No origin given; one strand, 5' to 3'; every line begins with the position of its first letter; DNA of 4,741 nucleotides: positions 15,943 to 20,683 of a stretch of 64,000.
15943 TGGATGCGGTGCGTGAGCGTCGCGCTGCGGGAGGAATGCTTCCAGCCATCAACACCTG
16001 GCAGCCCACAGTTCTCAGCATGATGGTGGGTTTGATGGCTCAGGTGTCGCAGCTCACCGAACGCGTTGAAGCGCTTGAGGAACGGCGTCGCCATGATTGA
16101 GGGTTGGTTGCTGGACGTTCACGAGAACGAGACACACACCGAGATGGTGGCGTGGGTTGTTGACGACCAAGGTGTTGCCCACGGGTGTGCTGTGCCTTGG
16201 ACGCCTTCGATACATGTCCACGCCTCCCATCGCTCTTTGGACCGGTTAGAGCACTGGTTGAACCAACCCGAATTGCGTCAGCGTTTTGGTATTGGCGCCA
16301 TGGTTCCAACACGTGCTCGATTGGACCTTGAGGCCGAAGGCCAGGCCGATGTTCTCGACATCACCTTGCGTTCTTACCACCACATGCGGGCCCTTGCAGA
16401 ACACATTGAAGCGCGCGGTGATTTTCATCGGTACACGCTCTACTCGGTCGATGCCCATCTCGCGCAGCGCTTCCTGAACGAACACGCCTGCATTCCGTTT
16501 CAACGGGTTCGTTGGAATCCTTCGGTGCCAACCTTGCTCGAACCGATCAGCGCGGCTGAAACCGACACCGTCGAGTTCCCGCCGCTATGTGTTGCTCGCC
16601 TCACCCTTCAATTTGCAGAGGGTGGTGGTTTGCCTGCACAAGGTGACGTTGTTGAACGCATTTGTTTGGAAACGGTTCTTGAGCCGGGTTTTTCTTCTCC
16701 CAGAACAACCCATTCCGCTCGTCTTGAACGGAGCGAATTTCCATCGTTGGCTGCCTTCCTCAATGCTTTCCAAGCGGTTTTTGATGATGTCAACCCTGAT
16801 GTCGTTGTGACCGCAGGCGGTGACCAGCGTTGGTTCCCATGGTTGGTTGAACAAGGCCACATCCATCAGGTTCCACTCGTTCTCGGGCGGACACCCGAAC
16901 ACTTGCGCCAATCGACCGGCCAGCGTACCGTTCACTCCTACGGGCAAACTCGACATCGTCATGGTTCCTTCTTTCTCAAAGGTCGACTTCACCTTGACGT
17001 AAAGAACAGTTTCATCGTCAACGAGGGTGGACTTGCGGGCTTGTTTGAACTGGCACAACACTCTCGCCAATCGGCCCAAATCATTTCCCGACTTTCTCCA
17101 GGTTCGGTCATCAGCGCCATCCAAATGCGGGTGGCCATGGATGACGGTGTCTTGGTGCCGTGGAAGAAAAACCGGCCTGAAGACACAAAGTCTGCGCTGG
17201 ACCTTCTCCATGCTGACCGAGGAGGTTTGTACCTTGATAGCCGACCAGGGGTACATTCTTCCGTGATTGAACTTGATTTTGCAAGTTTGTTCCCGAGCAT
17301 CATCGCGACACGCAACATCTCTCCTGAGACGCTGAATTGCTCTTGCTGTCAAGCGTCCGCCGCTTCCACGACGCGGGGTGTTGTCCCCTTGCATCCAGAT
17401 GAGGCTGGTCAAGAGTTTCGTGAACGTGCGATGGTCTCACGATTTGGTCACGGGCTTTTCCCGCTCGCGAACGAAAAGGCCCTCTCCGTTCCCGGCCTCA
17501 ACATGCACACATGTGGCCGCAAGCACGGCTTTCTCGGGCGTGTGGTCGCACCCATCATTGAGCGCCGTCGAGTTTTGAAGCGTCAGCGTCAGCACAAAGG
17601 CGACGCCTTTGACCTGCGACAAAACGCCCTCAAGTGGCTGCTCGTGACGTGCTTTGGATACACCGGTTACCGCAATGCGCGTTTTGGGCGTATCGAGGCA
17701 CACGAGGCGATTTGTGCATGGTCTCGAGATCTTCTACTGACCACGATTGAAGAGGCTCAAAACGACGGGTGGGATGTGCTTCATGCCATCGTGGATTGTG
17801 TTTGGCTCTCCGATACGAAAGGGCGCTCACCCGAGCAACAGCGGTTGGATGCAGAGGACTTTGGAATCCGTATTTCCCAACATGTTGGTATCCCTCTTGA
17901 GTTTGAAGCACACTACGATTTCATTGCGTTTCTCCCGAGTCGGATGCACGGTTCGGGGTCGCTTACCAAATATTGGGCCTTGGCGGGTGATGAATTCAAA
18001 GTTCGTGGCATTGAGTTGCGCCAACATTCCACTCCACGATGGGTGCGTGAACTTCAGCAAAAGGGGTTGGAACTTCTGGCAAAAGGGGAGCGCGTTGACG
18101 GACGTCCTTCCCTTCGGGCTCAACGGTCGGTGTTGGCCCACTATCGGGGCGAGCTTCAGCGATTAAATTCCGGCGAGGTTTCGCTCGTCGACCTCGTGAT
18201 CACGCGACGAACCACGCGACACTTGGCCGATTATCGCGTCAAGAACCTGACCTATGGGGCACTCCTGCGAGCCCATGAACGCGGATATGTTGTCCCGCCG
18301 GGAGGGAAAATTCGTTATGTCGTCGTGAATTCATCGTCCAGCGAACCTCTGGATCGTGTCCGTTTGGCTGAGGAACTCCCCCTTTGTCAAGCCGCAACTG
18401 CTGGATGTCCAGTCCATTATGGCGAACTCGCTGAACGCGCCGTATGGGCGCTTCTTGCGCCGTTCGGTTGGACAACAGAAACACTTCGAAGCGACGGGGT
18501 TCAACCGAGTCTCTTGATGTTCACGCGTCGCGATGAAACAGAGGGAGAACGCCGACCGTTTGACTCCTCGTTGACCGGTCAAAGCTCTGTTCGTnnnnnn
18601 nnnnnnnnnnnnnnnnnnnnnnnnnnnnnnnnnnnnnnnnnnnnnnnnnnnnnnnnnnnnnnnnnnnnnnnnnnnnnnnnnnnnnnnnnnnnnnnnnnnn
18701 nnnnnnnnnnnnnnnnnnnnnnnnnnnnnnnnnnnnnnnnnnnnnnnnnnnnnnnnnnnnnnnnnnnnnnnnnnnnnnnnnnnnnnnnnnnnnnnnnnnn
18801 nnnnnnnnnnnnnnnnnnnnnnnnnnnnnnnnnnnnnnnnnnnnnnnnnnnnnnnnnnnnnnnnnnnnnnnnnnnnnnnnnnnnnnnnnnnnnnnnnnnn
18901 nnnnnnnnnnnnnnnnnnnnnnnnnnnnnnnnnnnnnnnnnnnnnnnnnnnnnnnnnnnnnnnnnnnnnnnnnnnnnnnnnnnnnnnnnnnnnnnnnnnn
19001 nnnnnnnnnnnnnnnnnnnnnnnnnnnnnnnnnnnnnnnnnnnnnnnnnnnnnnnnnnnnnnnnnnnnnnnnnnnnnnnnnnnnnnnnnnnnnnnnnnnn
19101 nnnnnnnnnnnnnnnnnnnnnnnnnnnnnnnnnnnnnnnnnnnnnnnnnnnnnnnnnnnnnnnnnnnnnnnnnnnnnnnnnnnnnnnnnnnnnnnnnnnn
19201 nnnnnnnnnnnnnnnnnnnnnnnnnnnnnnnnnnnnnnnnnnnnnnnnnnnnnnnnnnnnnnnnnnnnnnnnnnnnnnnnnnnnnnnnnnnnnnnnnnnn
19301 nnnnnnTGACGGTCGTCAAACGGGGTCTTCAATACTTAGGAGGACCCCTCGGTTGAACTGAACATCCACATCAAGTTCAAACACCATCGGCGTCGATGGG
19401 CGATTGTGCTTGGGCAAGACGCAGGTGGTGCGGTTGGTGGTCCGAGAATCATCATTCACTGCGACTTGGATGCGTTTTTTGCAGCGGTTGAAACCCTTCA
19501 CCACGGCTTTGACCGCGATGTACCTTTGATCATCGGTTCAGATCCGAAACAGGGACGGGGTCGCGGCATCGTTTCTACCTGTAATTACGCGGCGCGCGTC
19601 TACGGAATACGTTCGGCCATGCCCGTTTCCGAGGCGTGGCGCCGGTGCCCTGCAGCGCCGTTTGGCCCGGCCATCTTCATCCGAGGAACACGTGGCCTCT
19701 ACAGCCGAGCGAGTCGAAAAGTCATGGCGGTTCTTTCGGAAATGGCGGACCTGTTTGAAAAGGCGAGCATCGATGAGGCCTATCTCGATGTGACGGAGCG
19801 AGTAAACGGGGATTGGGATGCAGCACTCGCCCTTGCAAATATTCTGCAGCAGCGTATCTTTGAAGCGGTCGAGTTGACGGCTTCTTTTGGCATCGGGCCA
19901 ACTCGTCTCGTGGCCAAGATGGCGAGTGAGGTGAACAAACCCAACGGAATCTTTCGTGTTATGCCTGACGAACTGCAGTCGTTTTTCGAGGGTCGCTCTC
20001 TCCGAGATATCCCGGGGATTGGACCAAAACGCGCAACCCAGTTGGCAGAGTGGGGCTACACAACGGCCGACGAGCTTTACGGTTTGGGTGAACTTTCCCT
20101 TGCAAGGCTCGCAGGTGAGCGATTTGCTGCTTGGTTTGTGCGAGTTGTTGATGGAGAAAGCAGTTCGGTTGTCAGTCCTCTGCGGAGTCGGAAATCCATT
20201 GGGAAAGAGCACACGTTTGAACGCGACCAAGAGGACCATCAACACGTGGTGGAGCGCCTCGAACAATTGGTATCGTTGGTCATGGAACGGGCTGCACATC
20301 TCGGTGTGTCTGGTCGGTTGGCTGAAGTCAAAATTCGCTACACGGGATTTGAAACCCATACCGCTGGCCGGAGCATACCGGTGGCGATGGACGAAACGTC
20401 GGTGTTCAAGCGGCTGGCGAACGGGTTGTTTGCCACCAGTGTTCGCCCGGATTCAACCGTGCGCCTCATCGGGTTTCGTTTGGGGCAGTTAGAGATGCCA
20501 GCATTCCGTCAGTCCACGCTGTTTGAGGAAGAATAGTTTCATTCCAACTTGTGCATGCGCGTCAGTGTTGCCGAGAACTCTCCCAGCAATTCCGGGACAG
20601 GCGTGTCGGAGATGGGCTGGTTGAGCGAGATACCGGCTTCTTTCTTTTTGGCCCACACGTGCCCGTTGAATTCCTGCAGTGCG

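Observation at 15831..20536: Candidate archaeal 'mutasome-like' damage-tolerance cassette: small ORF + proofreading-less PolB2-like polymerase + RadB/ImuA-like mini-RecA + DinB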

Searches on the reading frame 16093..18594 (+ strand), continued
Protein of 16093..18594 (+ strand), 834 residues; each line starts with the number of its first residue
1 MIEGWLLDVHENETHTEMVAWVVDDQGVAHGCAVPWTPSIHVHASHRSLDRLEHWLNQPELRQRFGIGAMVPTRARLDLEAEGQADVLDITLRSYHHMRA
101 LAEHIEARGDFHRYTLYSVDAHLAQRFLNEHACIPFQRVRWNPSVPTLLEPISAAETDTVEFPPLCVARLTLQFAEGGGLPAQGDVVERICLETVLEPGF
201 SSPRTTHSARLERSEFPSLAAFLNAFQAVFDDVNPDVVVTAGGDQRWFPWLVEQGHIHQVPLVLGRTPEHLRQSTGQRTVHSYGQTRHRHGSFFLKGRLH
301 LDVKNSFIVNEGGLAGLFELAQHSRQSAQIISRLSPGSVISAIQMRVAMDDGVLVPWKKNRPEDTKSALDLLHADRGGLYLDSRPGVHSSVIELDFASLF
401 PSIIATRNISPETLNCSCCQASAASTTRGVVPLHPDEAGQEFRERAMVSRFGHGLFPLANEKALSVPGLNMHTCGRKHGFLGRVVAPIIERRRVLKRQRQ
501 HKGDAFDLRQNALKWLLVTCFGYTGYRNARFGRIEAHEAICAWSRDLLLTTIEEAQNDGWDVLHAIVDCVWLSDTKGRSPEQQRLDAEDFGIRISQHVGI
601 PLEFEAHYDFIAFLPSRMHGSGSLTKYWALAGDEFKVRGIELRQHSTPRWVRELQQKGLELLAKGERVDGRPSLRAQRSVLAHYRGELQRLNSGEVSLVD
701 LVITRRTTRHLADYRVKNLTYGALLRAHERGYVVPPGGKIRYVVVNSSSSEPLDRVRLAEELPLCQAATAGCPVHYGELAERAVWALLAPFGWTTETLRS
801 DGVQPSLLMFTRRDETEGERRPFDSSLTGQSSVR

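Call 53: search_solved_structures(query=A1, max_evalue=0.001, show_alignments=1)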
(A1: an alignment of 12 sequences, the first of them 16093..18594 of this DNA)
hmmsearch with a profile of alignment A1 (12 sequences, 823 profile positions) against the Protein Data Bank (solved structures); distinct sequences matched with E-value up to 0.001: 58.
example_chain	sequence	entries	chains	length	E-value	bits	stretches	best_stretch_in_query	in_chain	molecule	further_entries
6wya_A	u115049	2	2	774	5.1e-46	160.1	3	465-803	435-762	DNA polymerase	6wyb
2xhb_A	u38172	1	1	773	3.7e-45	157.2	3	465-802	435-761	DNA POLYMERASE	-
2vwj_A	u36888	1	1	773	4.6e-45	157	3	465-802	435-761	DNA POLYMERASE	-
2vwk_A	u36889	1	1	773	4.6e-45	157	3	465-802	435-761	DNA POLYMERASE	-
1wns_A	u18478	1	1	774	5.6e-45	156.7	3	465-809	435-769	DNA POLYMERASE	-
1wn7_A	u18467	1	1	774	5.6e-45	156.7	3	465-809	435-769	Family B DNA Polymerase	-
1tgo_A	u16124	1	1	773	6.6e-45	156.4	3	465-802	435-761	PROTEIN (THERMOSTABLE B DNA POLYMERASE)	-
4k8z_A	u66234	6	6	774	7.1e-45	156.3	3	465-809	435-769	DNA polymerase | DNA polymerase,DNA polymerase,DNA polymerase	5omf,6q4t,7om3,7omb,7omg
7b06_A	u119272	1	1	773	1.2e-44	155.5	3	465-802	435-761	DNA polymerase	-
8s84_A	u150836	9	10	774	6.1e-44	153.2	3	465-809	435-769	DNA polymerase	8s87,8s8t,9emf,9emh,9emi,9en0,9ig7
4flt_A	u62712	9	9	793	9.4e-44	152.6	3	465-802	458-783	DNA polymerase 1 | Pyrococcus abyssi B family DNA polymerase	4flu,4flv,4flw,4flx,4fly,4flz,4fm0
7b08_A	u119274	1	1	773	9.9e-44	152.5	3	465-802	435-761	DNA polymerase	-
5vu5_A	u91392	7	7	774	1.5e-43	152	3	465-809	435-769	DNA polymerase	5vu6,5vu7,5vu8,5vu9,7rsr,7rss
4fm2_A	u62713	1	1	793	1.9e-43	151.6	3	465-802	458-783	DNA polymerase 1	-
1qqc_A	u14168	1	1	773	3.2e-43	150.9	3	465-803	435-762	DNA POLYMERASE II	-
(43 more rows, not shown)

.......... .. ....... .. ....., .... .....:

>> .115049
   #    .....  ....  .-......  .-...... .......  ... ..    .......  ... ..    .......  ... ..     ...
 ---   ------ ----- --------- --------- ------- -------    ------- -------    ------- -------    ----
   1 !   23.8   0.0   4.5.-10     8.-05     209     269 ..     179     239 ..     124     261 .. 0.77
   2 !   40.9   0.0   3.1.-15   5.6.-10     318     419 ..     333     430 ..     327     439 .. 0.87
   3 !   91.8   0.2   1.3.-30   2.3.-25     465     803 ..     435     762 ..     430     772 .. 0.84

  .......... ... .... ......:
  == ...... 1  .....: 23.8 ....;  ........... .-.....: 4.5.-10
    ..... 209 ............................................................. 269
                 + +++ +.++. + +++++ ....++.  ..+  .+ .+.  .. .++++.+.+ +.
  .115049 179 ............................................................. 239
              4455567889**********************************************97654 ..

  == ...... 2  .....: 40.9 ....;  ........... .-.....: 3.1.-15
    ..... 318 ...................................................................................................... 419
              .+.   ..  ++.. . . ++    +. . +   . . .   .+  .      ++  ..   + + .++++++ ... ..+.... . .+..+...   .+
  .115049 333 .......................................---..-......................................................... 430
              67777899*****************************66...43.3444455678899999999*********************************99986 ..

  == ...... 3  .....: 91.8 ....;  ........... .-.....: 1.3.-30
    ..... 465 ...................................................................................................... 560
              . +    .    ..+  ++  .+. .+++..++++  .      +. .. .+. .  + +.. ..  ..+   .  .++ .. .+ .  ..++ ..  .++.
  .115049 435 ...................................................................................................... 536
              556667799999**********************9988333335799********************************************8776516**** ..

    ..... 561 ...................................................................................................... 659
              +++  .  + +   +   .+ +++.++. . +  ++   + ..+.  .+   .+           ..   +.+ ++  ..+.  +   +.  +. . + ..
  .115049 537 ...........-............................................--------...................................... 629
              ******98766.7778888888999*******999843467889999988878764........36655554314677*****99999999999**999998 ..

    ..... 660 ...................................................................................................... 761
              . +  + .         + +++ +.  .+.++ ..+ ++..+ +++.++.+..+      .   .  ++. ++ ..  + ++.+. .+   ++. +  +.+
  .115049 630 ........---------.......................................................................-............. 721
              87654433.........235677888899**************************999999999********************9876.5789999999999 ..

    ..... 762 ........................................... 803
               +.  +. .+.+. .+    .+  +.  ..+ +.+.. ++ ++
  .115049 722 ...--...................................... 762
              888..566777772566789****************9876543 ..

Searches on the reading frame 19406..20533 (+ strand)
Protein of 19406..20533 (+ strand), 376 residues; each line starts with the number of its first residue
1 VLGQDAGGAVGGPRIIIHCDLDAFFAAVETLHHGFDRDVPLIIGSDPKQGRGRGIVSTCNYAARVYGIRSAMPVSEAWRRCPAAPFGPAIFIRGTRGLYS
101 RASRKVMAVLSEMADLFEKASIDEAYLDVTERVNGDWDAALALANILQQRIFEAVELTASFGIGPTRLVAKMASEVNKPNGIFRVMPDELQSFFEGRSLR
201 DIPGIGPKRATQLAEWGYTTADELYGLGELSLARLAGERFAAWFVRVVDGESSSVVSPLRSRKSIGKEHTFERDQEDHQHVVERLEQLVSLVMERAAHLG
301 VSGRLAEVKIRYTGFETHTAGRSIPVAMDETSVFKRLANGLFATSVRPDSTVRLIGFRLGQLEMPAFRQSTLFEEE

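Call 3: search_protein_families(library=pfam, proteins=[window:19406-20533:+], max_evalue=0.1)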
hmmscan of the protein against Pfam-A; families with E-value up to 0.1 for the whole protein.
window:19406-20533:+ (376 aa): 9 families
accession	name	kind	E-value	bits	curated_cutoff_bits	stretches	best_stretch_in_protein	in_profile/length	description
PF00817.25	IMS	-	9.4e-39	133.1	23.2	1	19-175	1-148/148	impB/mucB/samB family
PF11799.13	IMS_C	-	5.8e-18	65.8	20.7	1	262-372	1-109/109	impB/mucB/samB family C-terminal domain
PF14520.12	HHH_5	-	1.3e-05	26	27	1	198-237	3-42/57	Helix-hairpin-helix domain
PF11798.14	IMS_HHH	-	1.9e-05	25.1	24.4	1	187-217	1-31/32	IMS family HHH motif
PF02961.22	SAM_BAF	-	0.0025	18.7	25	1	197-249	18-68/88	Barrier to autointegration factor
PF11731.14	Cdd1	-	0.012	16.3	25.5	1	198-226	7-35/86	Pathogenicity locus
PF10391.15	DNA_pol_lambd_f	-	0.016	15.4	29.8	1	200-225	4-29/51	Fingers domain of DNA polymerase lambda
PF14716.13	HHH_8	-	0.033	15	30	0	186-216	40-67/73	Helix-hairpin-helix domain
PF00633.29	HHH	-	0.06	13.7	24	0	199-214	13-28/30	Helix-hairpin-helix motif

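Call 7: search_protein_families(library=ncbifam, proteins=[window:19406-20533:+], max_evalue=0.1)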
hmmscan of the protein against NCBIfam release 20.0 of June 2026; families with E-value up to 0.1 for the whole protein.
window:19406-20533:+ (376 aa): 12 families
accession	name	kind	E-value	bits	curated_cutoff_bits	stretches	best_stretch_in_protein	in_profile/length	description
NF002677.0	PRK02406.1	equivalog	7.8e-82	275.2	256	1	14-364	6-345/357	DNA polymerase IV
NF002882.0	PRK03348.1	equivalog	5.7e-74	249.6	389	1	14-375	5-355/461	DNA polymerase IV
NF002751.0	PRK02794.1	equivalog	2e-62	211.5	371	1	16-363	40-375/425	DNA polymerase IV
NF002883.0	PRK03352.1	equivalog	7.6e-61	206.2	330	1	14-360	5-340/347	DNA polymerase IV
NF010731.0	PRK14133.1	equivalog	3.7e-60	204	362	1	14-374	3-348/352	DNA polymerase IV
NF002492.0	PRK01810.1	equivalog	1.1e-57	195.6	399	1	14-363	10-350/412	DNA polymerase IV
NF003015.0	PRK03858.1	subfamily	7.8e-55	186.5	367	1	16-372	9-353/399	DNA polymerase IV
NF002848.0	PRK03103.1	subfamily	7.8e-46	156.3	381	1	14-375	4-363/410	DNA polymerase IV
NF002292.0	PRK01216.1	equivalog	9.7e-45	153.1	339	1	15-360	2-337/351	DNA polymerase IV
NF002955.0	PRK03609.1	subfamily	6.7e-13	48.3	431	1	17-223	3-205/422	translesion error-prone DNA polymerase V subunit UmuC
NF002654.0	PRK02362.1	equivalog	0.051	11.9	887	1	199-279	654-732/739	ATP-dependent DNA helicase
NF003301.0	PRK04301.1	equivalog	0.078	12.1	259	0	197-229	5-37/316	DNA repair and recombination protein RadA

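Call 48: find_homologous_proteins(query=window:19406-20533:+, max_evalue=1e-20)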
Query window:19406-20533:+ (376 aa): 3097 proteins with E <= 1e-20 among 8000 candidates; the best 120 are listed.
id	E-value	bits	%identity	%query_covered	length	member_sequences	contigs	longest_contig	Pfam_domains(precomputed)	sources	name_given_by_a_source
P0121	2.3e-245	831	99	100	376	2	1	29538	PF11799.14,PF14520.13,PF00817.26,PF11798.15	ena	-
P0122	1.7e-243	825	98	100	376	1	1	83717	PF11799.14,PF14520.13,PF00817.26,PF11798.15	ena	-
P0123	1.8e-243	825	98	100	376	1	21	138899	PF11799.14,PF14520.13,PF00817.26,PF11798.15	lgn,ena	-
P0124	6.1e-243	823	98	100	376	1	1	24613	PF11799.14,PF14520.13,PF00817.26,PF11798.15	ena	-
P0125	7.9e-243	823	98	100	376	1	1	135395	PF11799.14,PF14520.13,PF00817.26,PF11798.15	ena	-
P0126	8.2e-243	823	98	100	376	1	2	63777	PF11799.14,PF14520.13,PF00817.26,PF11798.15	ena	-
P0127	3.5e-214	729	89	97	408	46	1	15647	PF11799.14,PF14520.13,PF00817.26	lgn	-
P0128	3.6e-213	725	88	97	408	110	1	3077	PF11799.14,PF14520.13,PF00817.26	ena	-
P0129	1.7e-210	717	87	98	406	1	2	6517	PF11799.14,PF14520.13,PF00817.26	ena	-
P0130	4.3e-210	715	86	98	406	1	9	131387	PF11799.14,PF14520.13,PF00817.26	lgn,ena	-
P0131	2.3e-209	713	87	97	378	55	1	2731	PF11799.14,PF14520.13,PF00817.26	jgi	jgi:DNA polymerase IV (DinB-like DNA polymerase)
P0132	2.9e-209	713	86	98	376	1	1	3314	PF11799.14,PF14520.13,PF00817.26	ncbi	-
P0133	3.4e-209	712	86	98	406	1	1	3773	PF11799.14,PF14520.13,PF00817.26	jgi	-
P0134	2.3e-207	706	85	97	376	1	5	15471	PF11799.14,PF14520.13,PF00817.26,PF11798.15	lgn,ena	-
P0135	4.0e-207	706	85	98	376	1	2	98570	PF11799.14,PF14520.13,PF00817.26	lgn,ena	-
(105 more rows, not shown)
